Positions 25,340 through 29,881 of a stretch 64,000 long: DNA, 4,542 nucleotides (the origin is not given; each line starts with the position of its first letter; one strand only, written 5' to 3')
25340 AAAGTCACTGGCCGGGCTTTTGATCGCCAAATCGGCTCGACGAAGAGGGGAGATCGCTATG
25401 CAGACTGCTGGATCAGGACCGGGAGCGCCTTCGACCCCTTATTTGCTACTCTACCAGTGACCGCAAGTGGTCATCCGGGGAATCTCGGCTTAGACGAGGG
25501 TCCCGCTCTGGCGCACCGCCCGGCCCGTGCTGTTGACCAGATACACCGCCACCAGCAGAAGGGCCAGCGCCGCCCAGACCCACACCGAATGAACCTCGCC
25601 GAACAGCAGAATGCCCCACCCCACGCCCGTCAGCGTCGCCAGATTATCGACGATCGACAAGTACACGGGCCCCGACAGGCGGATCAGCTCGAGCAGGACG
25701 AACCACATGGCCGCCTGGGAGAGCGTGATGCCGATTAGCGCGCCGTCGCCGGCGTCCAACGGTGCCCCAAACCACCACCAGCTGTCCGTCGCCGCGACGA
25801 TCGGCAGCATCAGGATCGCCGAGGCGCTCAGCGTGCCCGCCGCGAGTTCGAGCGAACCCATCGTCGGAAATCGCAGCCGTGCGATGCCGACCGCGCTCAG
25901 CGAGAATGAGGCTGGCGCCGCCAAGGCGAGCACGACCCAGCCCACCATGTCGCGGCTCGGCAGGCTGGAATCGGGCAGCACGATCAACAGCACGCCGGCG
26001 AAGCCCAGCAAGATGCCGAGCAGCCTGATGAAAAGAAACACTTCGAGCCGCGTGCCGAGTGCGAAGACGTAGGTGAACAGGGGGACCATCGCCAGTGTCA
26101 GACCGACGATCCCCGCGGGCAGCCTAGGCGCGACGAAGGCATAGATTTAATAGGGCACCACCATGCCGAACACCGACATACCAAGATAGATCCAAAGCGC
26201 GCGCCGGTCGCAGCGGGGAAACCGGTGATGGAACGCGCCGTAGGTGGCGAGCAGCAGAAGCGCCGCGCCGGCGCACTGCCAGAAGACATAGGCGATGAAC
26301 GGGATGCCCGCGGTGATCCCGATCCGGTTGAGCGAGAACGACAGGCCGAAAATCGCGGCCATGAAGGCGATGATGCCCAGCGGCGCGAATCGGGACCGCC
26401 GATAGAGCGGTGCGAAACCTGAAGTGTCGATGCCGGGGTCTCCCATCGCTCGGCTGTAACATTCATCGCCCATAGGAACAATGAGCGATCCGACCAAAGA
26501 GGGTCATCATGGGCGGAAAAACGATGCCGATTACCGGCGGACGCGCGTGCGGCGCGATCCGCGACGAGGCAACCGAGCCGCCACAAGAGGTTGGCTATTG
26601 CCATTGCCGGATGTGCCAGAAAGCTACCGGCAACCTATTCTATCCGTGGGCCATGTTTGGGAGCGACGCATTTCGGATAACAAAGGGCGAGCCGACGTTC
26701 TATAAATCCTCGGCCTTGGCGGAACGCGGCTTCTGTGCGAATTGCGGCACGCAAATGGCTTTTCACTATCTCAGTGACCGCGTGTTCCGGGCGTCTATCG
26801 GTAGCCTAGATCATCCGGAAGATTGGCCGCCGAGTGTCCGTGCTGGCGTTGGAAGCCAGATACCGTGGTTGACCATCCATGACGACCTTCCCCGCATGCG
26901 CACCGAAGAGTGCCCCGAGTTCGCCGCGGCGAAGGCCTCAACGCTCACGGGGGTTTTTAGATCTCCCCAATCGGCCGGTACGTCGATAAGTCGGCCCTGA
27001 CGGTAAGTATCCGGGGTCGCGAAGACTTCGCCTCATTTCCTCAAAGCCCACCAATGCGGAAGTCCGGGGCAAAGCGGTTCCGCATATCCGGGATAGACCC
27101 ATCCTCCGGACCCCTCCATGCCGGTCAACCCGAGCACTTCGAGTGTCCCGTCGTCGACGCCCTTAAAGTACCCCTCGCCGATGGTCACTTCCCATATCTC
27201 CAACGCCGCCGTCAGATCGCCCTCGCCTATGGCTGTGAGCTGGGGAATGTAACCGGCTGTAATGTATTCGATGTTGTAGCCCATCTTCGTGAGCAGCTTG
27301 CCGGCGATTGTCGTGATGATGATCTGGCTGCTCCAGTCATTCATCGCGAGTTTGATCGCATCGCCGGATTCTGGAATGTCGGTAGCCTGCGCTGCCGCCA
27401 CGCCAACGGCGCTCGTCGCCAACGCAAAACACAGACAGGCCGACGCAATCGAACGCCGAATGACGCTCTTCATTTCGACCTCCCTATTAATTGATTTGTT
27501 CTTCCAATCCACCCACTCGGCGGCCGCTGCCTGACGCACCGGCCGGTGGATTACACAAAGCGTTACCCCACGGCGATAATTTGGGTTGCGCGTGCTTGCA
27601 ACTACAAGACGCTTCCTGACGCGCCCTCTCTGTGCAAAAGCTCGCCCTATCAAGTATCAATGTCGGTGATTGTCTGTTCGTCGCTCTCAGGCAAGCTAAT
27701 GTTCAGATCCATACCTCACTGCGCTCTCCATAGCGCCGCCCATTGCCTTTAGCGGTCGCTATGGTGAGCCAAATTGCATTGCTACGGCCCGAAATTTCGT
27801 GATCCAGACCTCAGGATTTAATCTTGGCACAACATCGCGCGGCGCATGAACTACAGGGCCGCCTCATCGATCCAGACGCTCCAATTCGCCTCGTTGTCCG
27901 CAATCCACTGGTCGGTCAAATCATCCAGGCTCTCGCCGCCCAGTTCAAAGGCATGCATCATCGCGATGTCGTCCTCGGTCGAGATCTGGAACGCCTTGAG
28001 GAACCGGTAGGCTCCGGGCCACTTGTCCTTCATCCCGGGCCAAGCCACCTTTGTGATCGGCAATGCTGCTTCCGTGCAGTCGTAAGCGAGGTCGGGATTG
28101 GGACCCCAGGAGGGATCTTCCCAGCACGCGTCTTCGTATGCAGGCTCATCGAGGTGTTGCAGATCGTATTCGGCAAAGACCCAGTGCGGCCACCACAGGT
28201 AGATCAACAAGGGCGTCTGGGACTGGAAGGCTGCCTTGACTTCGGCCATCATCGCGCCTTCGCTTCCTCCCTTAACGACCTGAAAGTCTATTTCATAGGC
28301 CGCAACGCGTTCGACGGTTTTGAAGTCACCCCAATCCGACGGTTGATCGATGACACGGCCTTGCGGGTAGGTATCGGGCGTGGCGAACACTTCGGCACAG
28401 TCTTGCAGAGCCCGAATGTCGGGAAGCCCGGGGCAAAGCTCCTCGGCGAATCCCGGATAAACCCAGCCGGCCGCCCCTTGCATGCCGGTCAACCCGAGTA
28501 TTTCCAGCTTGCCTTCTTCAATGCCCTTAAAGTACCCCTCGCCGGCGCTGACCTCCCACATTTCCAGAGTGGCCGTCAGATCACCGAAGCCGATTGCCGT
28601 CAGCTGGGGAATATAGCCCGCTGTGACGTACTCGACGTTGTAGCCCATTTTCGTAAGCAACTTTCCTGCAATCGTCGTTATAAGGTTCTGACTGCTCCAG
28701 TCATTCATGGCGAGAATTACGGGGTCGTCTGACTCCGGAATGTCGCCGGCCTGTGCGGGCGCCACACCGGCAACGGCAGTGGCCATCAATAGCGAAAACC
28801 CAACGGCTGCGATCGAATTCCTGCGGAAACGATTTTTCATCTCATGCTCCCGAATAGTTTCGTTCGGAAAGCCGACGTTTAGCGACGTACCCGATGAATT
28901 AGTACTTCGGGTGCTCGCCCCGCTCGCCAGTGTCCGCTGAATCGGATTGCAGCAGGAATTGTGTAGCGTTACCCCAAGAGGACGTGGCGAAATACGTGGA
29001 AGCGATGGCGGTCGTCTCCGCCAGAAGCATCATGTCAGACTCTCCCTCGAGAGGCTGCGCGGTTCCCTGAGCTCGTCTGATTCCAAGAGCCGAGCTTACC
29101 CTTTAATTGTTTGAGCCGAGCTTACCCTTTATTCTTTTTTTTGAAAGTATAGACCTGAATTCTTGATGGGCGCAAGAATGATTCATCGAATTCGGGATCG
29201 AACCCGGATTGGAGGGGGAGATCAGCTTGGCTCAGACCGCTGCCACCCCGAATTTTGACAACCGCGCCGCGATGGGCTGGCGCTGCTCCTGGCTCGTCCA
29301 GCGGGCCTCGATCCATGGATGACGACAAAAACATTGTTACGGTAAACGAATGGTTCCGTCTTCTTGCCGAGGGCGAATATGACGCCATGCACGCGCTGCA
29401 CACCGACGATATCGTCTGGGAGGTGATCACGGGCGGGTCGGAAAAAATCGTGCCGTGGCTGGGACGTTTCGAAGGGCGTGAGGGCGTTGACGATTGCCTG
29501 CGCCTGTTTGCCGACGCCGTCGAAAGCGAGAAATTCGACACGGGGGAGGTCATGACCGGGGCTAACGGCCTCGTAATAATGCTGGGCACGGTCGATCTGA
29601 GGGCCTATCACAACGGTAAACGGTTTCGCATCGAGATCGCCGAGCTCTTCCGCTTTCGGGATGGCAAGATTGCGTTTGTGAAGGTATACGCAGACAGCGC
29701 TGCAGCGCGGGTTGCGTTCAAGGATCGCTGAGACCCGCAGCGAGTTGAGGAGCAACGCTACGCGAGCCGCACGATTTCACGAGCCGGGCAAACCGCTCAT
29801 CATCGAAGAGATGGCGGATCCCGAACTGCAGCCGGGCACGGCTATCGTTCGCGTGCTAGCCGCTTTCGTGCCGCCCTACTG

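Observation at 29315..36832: Intact 7-gene enzymatic operon of unknown substrate carried on the tRNA-Thr island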

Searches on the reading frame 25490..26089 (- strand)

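Call 7: search_protein_families(library=pfam, proteins=[window:25490-26089:-])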
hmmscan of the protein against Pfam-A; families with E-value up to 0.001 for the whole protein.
window:25490-26089:- (199 aa): 1 family
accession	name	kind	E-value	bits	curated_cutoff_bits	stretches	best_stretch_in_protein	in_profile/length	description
PF00892.27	EamA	-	4.6e-05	24.2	28.2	1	51-186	3-134/135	EamA-like transporter family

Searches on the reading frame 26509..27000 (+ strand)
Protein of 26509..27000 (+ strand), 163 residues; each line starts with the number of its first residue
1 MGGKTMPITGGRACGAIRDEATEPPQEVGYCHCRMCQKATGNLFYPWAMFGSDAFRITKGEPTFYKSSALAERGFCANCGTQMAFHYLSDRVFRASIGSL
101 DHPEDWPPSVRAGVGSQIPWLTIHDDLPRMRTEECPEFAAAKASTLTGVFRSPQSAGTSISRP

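Call 8: search_protein_families(library=pfam, proteins=[window:26509-27000:+])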
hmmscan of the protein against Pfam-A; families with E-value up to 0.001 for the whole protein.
window:26509-27000:+ (163 aa): 1 family
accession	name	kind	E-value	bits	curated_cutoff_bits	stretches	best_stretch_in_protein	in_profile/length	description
PF04828.22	GFA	-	1.7e-18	67.2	24.3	1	8-110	2-109/115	Glutathione-dependent formaldehyde-activating enzyme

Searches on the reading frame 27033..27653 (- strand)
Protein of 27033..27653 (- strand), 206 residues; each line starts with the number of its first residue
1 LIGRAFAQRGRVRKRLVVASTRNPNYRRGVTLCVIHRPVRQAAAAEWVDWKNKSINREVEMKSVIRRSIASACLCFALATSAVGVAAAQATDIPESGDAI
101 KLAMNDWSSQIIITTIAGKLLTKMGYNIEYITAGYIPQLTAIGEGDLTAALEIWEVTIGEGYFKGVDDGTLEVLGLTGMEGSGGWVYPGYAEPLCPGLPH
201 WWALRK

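Call 7: search_protein_families(library=pfam, proteins=[window:27033-27653:-])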
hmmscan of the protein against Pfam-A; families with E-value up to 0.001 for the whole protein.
window:27033-27653:- (206 aa): 1 family
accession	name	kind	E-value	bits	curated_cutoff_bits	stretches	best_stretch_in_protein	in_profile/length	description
PF04069.17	OpuAC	-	2.2e-11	44.3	21.2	1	99-191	2-96/257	Substrate binding domain of ABC-type glycine betaine transport system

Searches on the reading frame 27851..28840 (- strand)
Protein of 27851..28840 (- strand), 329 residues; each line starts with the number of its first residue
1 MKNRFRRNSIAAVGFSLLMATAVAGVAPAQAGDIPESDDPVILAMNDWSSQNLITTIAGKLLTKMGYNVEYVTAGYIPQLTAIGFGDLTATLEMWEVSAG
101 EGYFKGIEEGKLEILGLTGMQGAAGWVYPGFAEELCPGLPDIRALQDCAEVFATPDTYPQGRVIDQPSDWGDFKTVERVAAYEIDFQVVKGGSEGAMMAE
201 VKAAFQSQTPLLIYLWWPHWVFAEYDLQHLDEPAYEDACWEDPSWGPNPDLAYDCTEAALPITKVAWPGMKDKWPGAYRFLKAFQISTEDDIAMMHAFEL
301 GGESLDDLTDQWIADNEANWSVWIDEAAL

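Call 7: search_protein_families(library=pfam, proteins=[window:27851-28840:-])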
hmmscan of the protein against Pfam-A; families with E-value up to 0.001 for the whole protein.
window:27851-28840:- (329 aa): 1 family
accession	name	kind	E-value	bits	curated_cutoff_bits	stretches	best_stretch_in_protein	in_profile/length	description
PF04069.17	OpuAC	-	9.3e-41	140.6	21.2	1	40-314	2-256/257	Substrate binding domain of ABC-type glycine betaine transport system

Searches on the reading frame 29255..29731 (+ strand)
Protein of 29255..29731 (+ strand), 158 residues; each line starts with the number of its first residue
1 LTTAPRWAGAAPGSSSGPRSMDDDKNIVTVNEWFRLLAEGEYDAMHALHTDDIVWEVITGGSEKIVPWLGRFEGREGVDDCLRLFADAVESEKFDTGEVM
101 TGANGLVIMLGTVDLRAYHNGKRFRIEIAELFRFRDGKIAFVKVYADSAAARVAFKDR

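Call 4: search_protein_families(library=pfam, proteins=[window:29255-29731:+])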
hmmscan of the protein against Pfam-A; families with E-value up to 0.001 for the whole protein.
window:29255-29731:+ (158 aa): 2 families
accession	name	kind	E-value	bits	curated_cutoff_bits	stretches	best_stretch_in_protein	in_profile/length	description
PF12680.13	SnoaL_2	-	8.2e-14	52.5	27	1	30-140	1-100/102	SnoaL-like domain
PF07366.18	SnoaL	-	0.00039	20.7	28.4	1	119-151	90-122/126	SnoaL-like polyketide cyclase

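Call 5: search_protein_families(library=ncbifam, proteins=[window:29255-29731:+])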
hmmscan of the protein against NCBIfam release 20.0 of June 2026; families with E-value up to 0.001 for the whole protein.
window:29255-29731:+ (158 aa): 1 family
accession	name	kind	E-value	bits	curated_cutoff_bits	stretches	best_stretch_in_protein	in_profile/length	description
TIGR02096.1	TIGR02096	subfamily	5.3e-06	26.8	97.1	1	30-150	4-123/129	ketosteroid isomerase-related protein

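Call 70: search_dna_similar(query=window:29315-29731:+, collection=plasmids, mode=protein, max_rows=10, max_evalue=1e-10)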
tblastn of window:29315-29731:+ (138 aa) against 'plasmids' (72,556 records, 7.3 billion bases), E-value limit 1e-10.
No match.
